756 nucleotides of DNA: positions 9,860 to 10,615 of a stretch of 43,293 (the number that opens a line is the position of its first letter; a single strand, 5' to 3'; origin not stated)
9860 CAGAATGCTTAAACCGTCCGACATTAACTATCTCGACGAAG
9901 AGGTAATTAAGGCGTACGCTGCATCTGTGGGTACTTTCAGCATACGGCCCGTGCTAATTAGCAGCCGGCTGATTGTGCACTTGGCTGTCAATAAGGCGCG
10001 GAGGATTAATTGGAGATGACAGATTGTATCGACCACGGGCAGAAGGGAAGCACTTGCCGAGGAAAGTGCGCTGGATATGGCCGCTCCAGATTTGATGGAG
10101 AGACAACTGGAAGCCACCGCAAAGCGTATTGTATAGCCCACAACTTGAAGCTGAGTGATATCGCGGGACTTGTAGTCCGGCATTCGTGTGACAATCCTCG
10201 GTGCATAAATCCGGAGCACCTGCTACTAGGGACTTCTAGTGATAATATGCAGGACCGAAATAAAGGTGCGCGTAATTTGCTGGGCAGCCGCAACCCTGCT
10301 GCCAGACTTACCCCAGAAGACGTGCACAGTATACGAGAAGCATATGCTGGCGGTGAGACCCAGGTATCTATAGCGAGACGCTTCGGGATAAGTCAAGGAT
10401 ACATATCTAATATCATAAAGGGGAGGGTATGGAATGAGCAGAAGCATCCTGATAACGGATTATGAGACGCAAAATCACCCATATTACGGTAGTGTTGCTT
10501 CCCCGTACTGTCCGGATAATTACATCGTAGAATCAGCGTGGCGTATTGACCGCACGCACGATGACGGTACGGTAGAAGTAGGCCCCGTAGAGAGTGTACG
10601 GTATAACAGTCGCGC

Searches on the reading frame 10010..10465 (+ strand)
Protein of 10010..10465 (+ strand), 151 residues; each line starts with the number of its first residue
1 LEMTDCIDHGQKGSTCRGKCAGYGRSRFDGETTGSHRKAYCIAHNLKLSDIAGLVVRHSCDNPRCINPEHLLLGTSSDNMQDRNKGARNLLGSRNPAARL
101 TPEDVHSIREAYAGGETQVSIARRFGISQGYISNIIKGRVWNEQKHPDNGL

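Call 77: search_protein_families(library=pfam, proteins=[window:10010-10465:+], max_evalue=0.001)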
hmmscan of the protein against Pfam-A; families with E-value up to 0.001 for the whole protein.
window:10010-10465:+ (151 aa): 4 families
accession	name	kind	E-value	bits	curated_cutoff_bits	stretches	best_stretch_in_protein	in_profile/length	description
PF13392.12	HNH_3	-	3.3e-07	30.3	24.8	1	52-81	17-46/46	HNH endonuclease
PF04545.22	Sigma70_r4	-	4.2e-05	23.4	24.1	1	98-137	3-42/50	Sigma-70, region 4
PF05551.17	zf-His_Me_endon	-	0.00014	22.5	27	1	53-81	64-92/131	Zinc-binding loop region of homing endonuclease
PF13518.12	HTH_28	-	0.00095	19.6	25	0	111-137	8-34/52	Helix-turn-helix domain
